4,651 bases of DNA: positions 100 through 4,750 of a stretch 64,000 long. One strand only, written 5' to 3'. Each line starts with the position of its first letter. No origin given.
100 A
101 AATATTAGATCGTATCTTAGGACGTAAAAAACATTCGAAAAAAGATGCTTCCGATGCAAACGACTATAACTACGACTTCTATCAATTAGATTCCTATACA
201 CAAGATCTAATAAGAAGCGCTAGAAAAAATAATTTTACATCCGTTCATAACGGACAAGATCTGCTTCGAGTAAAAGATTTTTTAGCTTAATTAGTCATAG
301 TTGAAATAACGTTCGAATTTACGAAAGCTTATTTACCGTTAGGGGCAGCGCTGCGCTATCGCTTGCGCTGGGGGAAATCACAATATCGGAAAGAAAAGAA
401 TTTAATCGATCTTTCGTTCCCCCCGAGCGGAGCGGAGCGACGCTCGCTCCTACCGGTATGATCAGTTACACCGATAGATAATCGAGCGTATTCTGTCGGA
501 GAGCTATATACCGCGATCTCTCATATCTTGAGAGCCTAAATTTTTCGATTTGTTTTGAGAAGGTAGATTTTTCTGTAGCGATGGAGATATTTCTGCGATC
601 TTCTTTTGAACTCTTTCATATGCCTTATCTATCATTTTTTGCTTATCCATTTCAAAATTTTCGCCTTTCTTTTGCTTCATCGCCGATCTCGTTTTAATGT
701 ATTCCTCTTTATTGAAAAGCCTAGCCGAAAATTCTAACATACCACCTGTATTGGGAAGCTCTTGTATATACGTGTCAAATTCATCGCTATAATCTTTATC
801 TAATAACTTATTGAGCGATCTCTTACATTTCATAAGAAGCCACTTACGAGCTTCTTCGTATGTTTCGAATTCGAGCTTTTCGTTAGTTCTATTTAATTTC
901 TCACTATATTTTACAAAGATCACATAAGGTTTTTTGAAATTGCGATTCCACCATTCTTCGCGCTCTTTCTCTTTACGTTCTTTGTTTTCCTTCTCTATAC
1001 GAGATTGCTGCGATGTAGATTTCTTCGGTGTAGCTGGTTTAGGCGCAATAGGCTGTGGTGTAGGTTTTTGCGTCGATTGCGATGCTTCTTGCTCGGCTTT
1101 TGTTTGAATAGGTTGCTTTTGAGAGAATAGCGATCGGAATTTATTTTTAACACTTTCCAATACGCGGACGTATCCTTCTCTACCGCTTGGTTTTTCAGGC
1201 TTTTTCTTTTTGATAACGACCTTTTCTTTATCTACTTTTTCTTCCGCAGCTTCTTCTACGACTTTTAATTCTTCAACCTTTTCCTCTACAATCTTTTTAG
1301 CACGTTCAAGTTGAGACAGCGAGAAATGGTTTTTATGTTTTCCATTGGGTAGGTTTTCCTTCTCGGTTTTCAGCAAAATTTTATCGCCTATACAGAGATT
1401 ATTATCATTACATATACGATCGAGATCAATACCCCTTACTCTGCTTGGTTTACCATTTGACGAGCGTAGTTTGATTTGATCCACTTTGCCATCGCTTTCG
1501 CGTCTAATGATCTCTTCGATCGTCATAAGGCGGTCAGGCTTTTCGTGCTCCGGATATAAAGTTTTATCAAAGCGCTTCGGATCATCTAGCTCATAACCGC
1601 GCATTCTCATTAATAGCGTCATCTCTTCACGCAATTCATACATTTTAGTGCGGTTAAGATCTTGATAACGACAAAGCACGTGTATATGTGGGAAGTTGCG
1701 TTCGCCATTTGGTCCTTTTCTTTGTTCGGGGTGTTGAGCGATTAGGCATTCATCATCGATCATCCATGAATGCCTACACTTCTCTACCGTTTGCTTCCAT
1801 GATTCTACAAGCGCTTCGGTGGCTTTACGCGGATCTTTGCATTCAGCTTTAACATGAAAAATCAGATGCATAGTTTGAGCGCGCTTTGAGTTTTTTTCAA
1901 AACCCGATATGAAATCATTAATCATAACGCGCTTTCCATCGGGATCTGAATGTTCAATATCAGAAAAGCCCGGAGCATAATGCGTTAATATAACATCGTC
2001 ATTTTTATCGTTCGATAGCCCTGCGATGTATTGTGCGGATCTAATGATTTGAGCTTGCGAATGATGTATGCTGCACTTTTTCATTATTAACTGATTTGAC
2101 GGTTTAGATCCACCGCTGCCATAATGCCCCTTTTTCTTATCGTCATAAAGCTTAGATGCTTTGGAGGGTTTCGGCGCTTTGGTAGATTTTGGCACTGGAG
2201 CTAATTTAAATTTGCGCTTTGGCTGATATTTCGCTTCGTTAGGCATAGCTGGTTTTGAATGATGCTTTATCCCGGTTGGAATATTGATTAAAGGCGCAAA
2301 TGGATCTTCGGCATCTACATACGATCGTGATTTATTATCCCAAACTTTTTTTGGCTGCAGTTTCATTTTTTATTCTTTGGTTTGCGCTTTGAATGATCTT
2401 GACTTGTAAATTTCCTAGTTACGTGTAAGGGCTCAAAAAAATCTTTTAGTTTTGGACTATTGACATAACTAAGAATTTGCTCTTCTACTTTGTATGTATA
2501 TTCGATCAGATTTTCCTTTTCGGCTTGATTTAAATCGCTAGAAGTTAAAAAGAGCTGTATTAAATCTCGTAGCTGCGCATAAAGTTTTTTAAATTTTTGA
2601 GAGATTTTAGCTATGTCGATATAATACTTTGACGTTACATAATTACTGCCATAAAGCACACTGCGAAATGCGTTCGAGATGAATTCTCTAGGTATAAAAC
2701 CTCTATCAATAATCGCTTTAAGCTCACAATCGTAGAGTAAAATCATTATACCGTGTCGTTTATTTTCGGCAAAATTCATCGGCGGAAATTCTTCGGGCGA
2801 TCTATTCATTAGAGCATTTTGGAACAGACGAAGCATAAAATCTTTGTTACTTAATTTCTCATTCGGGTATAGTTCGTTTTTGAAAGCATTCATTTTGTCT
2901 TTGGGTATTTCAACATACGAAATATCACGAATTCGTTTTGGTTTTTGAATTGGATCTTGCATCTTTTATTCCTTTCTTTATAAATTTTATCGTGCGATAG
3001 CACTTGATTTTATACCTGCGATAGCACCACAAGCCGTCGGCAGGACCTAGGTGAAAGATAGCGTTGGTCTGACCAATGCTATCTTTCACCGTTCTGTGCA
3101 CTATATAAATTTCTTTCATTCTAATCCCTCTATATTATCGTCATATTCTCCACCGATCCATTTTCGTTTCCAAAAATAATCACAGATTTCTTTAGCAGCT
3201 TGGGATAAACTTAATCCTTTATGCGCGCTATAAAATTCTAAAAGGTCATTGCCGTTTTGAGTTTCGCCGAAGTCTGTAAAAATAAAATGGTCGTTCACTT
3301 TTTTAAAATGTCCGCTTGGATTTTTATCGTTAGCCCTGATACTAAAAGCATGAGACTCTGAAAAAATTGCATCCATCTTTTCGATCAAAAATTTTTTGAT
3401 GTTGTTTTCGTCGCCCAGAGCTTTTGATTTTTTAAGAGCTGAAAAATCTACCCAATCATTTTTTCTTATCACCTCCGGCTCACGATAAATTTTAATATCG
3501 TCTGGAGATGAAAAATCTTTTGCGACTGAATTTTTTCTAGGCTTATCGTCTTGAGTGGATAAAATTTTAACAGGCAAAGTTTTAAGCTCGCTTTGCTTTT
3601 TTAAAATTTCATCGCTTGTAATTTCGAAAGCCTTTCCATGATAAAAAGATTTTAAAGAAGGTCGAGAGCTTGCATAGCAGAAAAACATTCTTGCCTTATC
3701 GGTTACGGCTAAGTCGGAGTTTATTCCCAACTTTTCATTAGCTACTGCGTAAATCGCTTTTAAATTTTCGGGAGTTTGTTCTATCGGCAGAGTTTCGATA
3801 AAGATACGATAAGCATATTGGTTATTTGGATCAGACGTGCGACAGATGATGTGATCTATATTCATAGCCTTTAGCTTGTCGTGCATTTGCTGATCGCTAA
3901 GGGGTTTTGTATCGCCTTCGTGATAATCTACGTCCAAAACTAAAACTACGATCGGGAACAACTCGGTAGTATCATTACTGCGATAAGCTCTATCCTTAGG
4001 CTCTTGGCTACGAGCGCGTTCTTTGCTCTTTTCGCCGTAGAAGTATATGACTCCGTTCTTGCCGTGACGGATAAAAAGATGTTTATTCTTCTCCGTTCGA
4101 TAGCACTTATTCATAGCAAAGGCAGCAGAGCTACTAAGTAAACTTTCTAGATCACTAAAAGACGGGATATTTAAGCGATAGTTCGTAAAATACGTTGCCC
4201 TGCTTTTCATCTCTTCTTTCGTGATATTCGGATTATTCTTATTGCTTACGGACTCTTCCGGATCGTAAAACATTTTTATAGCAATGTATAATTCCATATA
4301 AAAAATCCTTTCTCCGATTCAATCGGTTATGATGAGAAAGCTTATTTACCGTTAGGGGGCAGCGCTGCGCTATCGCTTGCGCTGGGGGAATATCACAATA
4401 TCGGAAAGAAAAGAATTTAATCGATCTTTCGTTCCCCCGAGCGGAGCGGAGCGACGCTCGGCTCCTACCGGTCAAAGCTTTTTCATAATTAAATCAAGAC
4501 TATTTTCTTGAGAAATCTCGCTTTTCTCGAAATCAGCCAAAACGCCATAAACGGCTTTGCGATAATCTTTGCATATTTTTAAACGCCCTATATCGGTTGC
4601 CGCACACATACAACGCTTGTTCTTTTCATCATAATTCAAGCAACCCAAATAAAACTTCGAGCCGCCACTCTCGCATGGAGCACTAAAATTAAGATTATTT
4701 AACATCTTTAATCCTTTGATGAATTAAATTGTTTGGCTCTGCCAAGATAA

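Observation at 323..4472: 135-bp highly structured direct repeat bracketing a 4.0-kb primase-relaxase module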

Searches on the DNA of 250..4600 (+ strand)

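Call 8: search_rna_families(source=window, start=250, end=4600, threshold=evalue, max_evalue=10)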
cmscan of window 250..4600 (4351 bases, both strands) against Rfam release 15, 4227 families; matches with E-value up to 10: 2.
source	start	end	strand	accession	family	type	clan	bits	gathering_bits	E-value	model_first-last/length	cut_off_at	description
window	3039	3097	+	RF02516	MIR393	Gene; miRNA;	-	16.7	60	6.8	1-126/126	no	mir-393 microRNA precursor family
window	2814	2860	+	RF02777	OppA_thermometer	Cis-reg; thermoregulator;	-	13.4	290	2.5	90-133/304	no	OppA 5' UTR thermometer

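Call 12: search_dna_similar(query=window:300-480:+, collection=plasmids, mode=distant, max_evalue=0.001, max_rows=40)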
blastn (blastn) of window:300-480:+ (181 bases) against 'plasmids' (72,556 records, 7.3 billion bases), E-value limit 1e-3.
No match.

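Call 112: search_dna_similar(query=window:300-4500:+, collection=phages, mode=distant, max_evalue=0.001, max_rows=8)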
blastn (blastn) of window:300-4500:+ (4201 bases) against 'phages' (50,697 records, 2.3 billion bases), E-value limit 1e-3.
No match.

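Call 113: search_dna_similar(query=window:300-4500:+, collection=plasmids, mode=distant, max_evalue=0.001, max_rows=8)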
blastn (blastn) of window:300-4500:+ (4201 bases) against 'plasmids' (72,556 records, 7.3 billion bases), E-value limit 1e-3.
No match.

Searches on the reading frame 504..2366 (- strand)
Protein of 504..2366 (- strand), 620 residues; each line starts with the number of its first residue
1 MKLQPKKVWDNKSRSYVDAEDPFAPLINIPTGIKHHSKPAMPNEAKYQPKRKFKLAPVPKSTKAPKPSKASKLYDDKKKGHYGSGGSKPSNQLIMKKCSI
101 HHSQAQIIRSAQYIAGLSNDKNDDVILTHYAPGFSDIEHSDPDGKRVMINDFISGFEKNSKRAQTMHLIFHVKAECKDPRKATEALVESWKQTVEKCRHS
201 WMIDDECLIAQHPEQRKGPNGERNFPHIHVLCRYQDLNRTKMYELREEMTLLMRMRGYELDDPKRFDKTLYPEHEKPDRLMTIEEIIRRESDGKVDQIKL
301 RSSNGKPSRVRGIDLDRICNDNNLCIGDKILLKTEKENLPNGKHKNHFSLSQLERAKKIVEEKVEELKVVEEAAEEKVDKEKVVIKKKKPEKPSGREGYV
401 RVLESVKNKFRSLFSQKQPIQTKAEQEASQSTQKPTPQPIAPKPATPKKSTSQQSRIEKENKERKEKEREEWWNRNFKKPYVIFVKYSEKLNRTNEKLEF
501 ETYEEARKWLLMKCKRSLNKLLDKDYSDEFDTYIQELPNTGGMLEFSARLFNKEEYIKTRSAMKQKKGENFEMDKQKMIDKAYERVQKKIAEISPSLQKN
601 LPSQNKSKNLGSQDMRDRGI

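Call 11: search_protein_families(library=pfam, proteins=[window:504-2366:-], max_evalue=0.01)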
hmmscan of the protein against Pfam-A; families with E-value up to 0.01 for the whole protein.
window:504-2366:- (620 aa): 1 family
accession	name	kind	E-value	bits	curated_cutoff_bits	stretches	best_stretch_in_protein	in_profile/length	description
PF21609.2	Toxofilin-like_dom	-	0.0047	17.4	27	0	554-604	30-76/84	Toxofilin-like domain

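Call 13: search_protein_families(library=phrogs, proteins=[window:504-2366:-], max_evalue=0.01)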
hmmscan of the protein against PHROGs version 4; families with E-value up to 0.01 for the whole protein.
window:504-2366:- (620 aa): 0 families

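Call 14: search_protein_families(library=ncbifam, proteins=[window:504-2366:-], max_evalue=0.01)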
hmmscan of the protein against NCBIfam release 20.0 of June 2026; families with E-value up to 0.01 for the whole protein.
window:504-2366:- (620 aa): 0 families

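Call 16: search_solved_structures(query=window:504-2366:-, max_evalue=1)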
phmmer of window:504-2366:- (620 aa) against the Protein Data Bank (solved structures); distinct sequences matched with E-value up to 1: 0.

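Call 31: find_homologous_proteins(query=window:504-2366:-)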
Query window:504-2366:- (620 aa): 14 proteins with E <= 0.001 among 7054 candidates.
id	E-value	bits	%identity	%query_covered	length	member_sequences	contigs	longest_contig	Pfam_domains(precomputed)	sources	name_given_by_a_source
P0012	0.0e+0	1345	96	100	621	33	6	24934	-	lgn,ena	-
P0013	0.0e+0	1267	94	99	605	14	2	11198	-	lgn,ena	-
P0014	1.2e-138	481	95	37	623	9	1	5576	-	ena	-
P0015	3.8e-130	453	92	36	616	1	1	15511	-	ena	-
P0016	1.2e-94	336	50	57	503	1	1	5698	-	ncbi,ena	-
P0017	1.7e-94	336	52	56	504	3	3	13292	-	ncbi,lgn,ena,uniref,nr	ncbi:hypothetical protein [uncultured Campylobacter sp.]|uniref:hypothetical protein n=1 Tax=uncultu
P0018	3.6e-94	335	51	56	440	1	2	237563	-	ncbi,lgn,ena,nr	nr:hypothetical protein [uncultured Campylobacter sp.]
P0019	7.8e-94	333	45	71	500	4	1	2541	-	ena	-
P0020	8.0e-94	333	51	56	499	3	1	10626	-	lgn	-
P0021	5.3e-93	331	51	56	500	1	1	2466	-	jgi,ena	jgi:hypothetical protein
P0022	2.8e-92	328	44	70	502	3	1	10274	-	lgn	-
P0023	3.0e-92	328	49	56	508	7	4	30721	-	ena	-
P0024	3.9e-92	328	50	56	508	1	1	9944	-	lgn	-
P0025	6.9e-92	327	50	56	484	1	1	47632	-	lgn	-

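Call 47: predict_structure(alignment_id=A4)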
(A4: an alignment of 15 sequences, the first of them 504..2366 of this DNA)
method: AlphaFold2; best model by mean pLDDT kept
length: 620 residues; sequences in the alignment: 15
mean_pLDDT: 50.4   pTM: 0.32
mean pLDDT of the five models: 50.4, 50.0, 49.1, 48.4, 43.9
residues with pLDDT >= 90: 0; 70-90: 99; 50-70: 174; < 50: 347
segments of 3 or more residues with pLDDT < 50: 1-3, 23-66, 68-89, 119-121, 133-135, 158-162, 216-223, 262-278, 358-549, 590-620
pLDDT, mean of each block of 10 residues (from residue 1): 54 55 44 37 33 31 31 31 36 60 66 66 66 60 74 59 59 58 71 65 66 54 58 61 65 69 41 42 78 75 60 73 81 67 63 68 37 35 32 39 44 40 32 36 39 40 42 39 40 35 43 42 41 42 45 51 54 53 53 40 30 26
secondary structure, 60 per line:
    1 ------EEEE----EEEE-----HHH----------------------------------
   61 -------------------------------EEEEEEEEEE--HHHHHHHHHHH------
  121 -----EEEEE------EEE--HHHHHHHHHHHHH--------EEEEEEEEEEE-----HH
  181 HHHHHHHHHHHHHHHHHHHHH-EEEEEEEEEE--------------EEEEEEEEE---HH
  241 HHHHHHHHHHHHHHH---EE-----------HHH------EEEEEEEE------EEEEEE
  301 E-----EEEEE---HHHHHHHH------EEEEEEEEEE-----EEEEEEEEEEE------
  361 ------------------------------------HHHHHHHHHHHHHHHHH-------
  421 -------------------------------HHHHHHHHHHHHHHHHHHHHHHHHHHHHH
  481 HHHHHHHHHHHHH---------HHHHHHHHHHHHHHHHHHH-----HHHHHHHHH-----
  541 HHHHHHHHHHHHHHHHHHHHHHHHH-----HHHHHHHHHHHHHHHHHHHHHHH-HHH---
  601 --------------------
elements in order: E7-10 E15-18 E92-101 H104-114 E126-130 E137-139 H142-154 E163-173 H179-201 E203-212 E227-235 H239-255 E281-288 E295-301 E307-311 H315-322 E329-338 E344-354 H397-413 H452-493 H503-521 H527-535 H541-565 H571-593

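Call 51: fold_search(model_id=the predicted structure, library=pdb)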
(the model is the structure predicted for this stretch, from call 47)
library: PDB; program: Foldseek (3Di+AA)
matches with E <= 10: 817; with E <= 0.001: 0
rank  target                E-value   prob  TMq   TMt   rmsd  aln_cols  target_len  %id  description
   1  8zls_A                9.1e-03  0.66  0.12  0.15  11.8       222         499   12  Apo structure of BBE-like oxidative cyclase MaDS1 (released 2025-08-13)
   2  8zlt_A                1.3e-02  0.75  0.13  0.15  11.4       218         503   12  Co-crystal structure of MaDS1 with diene (released 2025-08-13)
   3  8d49_A                3.7e-02  0.13  0.08  0.05  23.4       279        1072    8  Structure of Cas12a2 binary complex (released 2023-01-18)
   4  1kix_A                4.7e-02  0.15  0.08  0.10  17.6       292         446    8  Dimeric Structure of the O. nova Telomere End Binding Protein Alpha Subunit with Bound ssDNA (released 2002-02-22)
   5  3rkx                  5.6e-02  0.63  0.12  0.21  16.5       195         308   10  Structural characterisation of staphylococcus aureus biotin protein ligase (released 2012-04-18)
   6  5nvl_C                6.6e-02  0.30  0.09  0.29  14.5       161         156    7  Crystal structure of the human 4EHP-GIGYF2 complex (released 2017-07-26)
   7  2bvf_A                7.0e-02  0.47  0.14  0.18  12.8       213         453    8  Crystal structure of 6-hydoxy-D-nicotine oxidase from Arthrobacter nicotinovorans. Crystal Form 3 (P1) (released 2005-08-17)
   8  5bvi_B                8.2e-02  0.07  0.06  0.14  18.1       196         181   11  X-ray Structure of Interferon Regulatory Factor 4 IAD Domain (released 2015-09-30)
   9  8dq0_C                8.7e-02  0.09  0.07  0.13  17.7       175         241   11  Quorum-sensing receptor RhlR bound to PqsE (released 2022-12-07)
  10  3d2d_A                9.2e-02  0.30  0.13  0.15  12.9       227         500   11  Structure of berberine bridge enzyme in complex with (S)-reticuline (released 2008-10-28)
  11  3tqy_D                1.2e-01  0.38  0.07  0.23   8.6        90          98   17  Structure of a single-stranded DNA-binding protein (ssb), from Coxiella burnetii (released 2011-09-21)
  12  8zlt_B                1.2e-01  0.33  0.13  0.15  11.4       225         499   12  Co-crystal structure of MaDS1 with diene (released 2025-08-13)
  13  8d4a_A                1.2e-01  0.18  0.08  0.05  22.8       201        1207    9  Cas12a2 quaternary complex (released 2023-01-18)
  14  7rt7_C                1.3e-01  0.90  0.08  0.29   7.3        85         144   16  Crystal structure of the RhsP2 C-terminal toxin domain in complex with its immunity protein, RhsI2 (released 2022-08-17)
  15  7e2v_A                1.3e-01  0.41  0.13  0.15  11.3       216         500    7  Crystal structure of MaDA-3 (released 2021-12-01)
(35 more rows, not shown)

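Call 52: search_solved_structures(query=A4, max_evalue=10, show_alignments=3)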
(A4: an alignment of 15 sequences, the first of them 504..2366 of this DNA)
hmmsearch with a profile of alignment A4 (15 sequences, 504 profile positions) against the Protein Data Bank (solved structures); distinct sequences matched with E-value up to 10: 0.

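Call 54: search_dna_similar(query=window:504-2366:-, collection=plasmids, mode=protein, max_evalue=0.01, max_rows=20)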
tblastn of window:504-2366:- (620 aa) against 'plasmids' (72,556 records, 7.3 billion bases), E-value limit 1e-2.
No match.
